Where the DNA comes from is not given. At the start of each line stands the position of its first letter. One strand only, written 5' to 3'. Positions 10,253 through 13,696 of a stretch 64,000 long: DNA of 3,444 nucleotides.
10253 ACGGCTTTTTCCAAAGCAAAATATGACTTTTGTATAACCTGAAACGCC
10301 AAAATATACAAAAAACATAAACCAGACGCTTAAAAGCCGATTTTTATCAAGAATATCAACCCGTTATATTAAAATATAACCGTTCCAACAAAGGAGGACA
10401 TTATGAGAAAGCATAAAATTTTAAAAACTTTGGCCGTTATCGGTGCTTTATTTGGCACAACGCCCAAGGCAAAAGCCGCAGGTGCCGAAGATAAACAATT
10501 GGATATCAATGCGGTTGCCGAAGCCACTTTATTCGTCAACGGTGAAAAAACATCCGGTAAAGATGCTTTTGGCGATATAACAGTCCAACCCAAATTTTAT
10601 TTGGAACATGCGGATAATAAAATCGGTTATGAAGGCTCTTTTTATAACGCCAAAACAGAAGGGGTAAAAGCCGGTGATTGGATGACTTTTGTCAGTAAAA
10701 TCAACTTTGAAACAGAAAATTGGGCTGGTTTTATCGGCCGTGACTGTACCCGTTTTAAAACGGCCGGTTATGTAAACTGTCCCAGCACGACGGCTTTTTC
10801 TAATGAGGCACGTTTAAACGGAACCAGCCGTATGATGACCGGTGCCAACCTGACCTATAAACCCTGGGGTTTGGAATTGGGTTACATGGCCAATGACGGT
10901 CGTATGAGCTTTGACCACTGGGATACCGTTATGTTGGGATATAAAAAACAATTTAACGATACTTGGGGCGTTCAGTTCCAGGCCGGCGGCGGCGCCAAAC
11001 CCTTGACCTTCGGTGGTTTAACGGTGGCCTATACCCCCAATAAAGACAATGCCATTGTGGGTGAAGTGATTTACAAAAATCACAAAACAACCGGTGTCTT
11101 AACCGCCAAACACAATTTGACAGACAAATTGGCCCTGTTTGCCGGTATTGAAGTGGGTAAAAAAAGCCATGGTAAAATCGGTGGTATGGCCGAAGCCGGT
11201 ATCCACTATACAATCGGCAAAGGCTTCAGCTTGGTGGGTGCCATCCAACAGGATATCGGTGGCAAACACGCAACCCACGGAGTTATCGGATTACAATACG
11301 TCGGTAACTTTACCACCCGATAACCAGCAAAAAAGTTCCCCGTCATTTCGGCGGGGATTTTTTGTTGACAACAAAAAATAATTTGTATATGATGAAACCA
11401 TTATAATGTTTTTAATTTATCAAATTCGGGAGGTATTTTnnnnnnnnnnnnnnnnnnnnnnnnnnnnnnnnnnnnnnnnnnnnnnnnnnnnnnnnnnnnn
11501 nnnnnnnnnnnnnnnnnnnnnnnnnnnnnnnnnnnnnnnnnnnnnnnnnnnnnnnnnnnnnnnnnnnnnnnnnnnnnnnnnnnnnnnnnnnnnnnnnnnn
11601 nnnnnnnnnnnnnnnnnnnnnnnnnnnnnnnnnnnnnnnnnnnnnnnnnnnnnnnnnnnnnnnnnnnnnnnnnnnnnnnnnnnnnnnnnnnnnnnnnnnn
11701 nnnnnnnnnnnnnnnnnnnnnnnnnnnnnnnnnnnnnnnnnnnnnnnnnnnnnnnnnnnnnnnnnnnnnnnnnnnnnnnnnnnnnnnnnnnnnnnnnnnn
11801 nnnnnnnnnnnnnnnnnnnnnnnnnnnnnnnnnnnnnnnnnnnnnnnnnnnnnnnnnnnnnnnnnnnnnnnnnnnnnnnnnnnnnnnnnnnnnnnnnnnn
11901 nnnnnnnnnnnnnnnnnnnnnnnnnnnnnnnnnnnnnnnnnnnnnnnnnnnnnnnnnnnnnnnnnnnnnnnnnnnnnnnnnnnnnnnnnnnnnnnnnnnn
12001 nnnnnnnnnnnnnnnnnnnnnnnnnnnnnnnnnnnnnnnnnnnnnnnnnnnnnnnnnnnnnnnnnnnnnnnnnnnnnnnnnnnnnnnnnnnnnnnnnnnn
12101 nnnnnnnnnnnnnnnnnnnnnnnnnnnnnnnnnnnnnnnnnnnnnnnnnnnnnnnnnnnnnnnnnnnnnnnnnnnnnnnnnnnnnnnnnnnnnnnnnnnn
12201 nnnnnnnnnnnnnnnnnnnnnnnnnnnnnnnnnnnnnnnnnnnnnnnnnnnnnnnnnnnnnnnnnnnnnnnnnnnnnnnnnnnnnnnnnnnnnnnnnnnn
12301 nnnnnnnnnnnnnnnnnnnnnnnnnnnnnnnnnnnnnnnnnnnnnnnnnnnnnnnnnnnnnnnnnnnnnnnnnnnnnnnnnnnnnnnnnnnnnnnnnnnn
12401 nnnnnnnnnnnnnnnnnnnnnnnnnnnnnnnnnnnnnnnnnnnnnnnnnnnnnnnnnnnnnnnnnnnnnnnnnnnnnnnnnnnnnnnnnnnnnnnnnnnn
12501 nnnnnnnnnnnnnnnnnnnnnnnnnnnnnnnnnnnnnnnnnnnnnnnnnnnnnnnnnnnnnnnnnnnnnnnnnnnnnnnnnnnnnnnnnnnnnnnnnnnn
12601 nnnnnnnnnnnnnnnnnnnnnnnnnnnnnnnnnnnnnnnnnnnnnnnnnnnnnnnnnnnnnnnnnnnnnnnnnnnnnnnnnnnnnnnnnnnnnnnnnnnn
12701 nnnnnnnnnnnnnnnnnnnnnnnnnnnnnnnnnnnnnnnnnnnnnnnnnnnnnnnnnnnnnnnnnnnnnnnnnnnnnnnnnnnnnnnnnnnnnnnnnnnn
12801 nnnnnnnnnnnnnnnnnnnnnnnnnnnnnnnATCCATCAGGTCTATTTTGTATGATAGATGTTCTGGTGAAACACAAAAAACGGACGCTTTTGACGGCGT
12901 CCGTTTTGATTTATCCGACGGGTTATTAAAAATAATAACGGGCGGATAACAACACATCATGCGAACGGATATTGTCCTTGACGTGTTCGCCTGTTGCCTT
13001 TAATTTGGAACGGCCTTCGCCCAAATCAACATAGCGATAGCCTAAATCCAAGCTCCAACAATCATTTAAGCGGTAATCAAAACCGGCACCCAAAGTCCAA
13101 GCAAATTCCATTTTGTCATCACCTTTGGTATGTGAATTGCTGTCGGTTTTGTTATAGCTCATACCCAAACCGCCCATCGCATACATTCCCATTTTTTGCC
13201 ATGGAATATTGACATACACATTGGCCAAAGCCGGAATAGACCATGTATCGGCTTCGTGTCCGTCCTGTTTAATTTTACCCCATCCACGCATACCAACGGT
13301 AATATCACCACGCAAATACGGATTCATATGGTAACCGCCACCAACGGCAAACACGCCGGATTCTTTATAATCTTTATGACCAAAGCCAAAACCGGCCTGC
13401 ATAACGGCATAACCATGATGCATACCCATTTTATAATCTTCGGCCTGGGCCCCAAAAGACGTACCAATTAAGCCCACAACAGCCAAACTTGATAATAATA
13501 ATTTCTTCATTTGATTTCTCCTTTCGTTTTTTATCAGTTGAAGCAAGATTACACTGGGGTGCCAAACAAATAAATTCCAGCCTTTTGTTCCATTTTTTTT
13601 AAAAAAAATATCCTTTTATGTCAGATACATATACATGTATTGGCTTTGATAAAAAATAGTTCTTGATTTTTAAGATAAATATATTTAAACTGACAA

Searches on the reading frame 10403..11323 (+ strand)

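Call 55: search_protein_families(library=pfam, proteins=[window:10403-11323:+], max_evalue=0.001)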
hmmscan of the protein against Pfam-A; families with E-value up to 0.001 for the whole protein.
window:10403-11323:+ (306 aa): 1 family
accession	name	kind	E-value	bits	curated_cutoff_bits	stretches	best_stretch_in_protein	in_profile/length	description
PF11383.14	DUF3187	-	0.00019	21.2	24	1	169-286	191-296/320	Protein of unknown function (DUF3187)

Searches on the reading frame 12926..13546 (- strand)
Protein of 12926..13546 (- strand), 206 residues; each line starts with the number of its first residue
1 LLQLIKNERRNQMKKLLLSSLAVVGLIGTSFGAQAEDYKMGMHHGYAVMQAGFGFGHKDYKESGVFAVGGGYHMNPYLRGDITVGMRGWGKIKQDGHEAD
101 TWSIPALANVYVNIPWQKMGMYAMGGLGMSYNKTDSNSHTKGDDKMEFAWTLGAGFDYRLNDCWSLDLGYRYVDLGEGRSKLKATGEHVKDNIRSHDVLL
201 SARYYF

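Call 55: search_protein_families(library=pfam, proteins=[window:12926-13546:-], max_evalue=0.001)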
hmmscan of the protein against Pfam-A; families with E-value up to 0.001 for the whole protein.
window:12926-13546:- (206 aa): 2 families
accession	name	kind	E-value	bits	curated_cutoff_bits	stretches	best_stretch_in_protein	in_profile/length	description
PF13505.12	OMP_b-brl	-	6e-20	72.6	28.7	1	21-206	3-175/175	Outer membrane protein beta-barrel domain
PF01389.23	OmpA_membrane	-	4.3e-05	23.8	21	1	34-174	2-150/180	OmpA-like transmembrane domain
